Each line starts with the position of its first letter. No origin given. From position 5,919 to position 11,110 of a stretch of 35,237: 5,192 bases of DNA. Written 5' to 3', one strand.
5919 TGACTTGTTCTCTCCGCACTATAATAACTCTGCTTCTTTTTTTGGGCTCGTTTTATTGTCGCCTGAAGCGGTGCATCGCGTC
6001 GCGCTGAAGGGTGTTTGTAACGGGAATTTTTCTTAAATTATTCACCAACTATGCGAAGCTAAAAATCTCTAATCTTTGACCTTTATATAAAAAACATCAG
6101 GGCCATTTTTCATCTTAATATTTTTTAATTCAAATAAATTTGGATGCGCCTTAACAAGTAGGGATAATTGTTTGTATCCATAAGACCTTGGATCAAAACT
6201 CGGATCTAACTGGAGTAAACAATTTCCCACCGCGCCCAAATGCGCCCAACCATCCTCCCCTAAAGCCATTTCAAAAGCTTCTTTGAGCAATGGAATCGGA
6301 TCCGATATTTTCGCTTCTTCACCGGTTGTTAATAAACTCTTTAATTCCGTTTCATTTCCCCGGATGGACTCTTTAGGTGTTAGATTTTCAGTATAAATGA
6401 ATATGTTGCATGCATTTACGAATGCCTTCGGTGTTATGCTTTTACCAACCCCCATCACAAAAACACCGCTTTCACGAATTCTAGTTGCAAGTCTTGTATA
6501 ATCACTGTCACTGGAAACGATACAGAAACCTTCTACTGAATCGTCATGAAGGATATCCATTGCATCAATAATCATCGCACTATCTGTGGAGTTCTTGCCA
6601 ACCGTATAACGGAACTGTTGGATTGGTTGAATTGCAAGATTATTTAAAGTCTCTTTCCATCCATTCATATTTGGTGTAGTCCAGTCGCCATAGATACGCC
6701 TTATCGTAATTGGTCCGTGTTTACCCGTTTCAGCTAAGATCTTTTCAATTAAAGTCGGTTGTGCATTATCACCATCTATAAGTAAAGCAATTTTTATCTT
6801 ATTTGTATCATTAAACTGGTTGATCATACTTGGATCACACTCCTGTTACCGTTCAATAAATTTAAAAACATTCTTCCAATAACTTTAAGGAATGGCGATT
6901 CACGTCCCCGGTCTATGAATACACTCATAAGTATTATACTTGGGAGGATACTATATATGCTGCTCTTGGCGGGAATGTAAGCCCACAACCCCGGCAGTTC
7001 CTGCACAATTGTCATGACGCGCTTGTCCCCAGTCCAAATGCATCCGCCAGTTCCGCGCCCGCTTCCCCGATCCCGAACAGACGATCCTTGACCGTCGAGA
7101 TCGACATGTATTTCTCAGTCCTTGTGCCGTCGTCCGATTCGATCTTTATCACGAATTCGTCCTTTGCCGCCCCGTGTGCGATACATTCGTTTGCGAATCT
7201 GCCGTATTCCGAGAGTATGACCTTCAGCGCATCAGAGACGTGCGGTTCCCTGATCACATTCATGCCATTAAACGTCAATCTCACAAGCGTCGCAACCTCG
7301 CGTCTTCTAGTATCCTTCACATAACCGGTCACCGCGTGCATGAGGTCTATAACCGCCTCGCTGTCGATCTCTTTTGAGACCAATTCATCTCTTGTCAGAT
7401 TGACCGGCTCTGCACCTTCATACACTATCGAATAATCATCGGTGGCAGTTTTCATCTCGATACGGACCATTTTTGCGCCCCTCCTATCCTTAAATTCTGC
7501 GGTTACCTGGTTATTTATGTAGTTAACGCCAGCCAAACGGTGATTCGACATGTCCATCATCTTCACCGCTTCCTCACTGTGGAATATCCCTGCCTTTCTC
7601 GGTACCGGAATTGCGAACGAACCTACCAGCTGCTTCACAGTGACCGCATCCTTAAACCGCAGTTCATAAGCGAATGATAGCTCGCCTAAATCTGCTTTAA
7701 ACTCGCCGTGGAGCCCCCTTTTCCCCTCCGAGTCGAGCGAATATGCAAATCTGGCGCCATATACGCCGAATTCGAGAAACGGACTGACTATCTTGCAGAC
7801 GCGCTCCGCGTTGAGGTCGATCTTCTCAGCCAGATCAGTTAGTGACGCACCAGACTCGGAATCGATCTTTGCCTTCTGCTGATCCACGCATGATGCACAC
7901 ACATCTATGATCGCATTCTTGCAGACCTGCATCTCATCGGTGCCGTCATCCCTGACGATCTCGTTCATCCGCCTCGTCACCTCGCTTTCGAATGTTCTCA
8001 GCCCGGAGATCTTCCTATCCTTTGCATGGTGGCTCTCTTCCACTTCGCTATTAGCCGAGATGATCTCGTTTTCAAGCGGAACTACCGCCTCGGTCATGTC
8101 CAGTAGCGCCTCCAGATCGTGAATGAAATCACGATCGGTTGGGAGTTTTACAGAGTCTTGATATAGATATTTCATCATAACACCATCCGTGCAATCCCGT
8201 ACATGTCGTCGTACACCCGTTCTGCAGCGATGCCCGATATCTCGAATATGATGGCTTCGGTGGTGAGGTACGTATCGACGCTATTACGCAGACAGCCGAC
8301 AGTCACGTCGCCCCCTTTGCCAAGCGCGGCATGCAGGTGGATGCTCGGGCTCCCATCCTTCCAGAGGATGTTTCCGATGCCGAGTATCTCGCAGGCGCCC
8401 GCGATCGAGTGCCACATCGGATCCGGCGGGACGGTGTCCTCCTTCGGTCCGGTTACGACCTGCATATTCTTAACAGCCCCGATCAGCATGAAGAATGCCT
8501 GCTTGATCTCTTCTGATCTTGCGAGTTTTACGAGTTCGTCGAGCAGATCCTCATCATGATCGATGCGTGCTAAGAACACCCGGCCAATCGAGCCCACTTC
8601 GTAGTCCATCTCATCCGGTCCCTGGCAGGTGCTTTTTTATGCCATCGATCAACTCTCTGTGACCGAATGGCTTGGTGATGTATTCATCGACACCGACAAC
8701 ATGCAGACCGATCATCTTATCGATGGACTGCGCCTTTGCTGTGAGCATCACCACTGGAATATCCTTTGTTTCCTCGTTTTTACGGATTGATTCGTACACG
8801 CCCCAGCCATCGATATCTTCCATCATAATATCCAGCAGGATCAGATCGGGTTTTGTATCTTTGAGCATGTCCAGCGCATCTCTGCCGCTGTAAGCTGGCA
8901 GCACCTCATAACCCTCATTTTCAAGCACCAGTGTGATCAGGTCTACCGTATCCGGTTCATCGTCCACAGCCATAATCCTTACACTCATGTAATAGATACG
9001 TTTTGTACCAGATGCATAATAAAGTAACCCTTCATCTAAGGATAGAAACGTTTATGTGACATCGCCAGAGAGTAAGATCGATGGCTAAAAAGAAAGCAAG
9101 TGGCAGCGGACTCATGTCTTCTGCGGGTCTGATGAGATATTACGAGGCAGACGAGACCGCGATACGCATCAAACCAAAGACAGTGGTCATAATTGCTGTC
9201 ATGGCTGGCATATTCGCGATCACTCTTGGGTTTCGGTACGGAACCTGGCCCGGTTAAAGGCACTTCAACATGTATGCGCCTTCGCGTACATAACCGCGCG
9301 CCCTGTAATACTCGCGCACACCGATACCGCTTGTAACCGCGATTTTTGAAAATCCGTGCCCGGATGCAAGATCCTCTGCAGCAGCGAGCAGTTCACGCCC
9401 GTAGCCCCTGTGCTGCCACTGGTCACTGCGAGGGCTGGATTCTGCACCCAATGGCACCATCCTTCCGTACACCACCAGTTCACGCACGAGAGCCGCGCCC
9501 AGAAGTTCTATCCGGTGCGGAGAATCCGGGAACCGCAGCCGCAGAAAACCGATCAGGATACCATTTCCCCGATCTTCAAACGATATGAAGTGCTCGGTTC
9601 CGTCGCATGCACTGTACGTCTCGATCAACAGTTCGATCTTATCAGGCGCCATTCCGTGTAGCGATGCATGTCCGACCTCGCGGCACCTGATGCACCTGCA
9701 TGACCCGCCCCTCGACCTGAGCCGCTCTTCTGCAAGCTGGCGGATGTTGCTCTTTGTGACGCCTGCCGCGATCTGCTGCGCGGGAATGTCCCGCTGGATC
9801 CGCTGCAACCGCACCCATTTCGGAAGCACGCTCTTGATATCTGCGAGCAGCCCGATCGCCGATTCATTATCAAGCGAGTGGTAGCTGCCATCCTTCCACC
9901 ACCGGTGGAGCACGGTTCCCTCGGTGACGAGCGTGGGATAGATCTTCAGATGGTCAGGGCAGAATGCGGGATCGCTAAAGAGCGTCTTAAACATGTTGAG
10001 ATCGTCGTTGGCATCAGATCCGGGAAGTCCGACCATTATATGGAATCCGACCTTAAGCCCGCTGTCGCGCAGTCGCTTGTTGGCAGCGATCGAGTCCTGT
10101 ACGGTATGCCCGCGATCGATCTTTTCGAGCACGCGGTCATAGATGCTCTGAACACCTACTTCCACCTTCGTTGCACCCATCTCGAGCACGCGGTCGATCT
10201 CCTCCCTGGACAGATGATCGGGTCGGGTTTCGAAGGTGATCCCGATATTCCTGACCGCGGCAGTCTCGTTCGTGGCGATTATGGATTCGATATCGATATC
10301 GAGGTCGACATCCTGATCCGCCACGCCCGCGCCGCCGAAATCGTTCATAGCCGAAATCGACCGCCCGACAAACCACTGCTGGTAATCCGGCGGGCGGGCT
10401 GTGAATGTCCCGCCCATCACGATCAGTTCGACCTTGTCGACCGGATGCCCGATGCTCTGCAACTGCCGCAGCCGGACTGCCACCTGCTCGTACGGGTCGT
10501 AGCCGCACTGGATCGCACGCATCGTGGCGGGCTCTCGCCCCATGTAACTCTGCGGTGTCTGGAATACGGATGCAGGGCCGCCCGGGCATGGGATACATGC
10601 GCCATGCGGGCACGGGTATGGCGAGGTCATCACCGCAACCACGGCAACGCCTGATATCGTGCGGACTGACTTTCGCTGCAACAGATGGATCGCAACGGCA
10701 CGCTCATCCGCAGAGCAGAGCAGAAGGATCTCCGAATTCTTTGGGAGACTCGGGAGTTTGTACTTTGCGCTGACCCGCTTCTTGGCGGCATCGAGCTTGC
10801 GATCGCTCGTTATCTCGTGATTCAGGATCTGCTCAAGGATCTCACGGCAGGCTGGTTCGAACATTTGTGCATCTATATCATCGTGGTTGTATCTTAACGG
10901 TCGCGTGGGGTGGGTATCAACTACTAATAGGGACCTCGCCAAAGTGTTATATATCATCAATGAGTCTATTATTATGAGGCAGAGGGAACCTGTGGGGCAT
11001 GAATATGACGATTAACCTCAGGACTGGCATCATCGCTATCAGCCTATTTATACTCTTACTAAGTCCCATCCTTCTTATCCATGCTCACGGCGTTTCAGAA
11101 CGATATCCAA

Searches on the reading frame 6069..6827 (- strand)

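Call 8: search_protein_families(library=pfam, proteins=[window:6069-6827:-], max_evalue=0.001)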
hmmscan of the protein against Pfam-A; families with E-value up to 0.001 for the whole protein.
window:6069-6827:- (252 aa): 2 families
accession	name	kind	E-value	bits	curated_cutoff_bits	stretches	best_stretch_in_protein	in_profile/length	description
PF01936.24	NYN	-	2.6e-35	122.5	24.2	1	12-146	1-144/145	NYN domain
PF12872.13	OST-HTH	-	4e-14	52.7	23.8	1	178-237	10-64/71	OST-HTH/LOTUS domain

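Call 70: search_protein_families(library=padloc, proteins=[window:6069-6827:-], max_evalue=0.001)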
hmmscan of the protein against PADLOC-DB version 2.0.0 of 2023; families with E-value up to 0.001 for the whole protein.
window:6069-6827:- (252 aa): 0 families

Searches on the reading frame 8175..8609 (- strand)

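Call 8: search_protein_families(library=pfam, proteins=[window:8175-8609:-], max_evalue=0.001)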
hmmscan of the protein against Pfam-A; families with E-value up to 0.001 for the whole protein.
window:8175-8609:- (144 aa): 1 family
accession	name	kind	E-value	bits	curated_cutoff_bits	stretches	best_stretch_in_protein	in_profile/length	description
PF03479.20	PCC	-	6.5e-24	84.9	25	1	10-125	1-116/117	Plants and Prokaryotes Conserved (PCC) domain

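Call 70: search_protein_families(library=padloc, proteins=[window:8175-8609:-], max_evalue=0.001)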
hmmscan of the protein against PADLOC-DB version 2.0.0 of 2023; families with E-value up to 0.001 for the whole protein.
window:8175-8609:- (144 aa): 0 families

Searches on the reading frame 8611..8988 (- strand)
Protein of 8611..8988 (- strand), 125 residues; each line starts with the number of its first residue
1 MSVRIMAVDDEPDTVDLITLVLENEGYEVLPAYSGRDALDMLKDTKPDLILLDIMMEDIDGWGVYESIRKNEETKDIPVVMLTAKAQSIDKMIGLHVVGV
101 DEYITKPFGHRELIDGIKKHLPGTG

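Call 8: search_protein_families(library=pfam, proteins=[window:8611-8988:-], max_evalue=0.001)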
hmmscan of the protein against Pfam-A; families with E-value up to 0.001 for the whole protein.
window:8611-8988:- (125 aa): 1 family
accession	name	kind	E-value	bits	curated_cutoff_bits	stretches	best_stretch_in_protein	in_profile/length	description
PF00072.30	Response_reg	-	1.7e-26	93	30.2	1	5-117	1-110/111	Response regulator receiver domain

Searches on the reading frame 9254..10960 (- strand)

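Call 8: search_protein_families(library=pfam, proteins=[window:9254-10960:-], max_evalue=0.001)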
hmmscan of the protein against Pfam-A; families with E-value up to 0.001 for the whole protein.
window:9254-10960:- (568 aa): 4 families
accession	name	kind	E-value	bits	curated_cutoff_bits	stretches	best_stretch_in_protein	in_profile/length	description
PF16199.10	Radical_SAM_C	-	9.8e-23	80.5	31.9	1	335-415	1-84/85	Radical_SAM C-terminal domain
PF04055.27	Radical_SAM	-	2.1e-16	61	29.5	1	153-319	23-158/166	Radical SAM superfamily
PF23613.1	ELP3_N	-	7.3e-16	58.3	27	1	35-102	2-70/70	ELP3 N-terminal domain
PF00583.31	Acetyltransf_1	-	1.7e-05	25.5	20.7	1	453-557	30-116/116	Acetyltransferase (GNAT) family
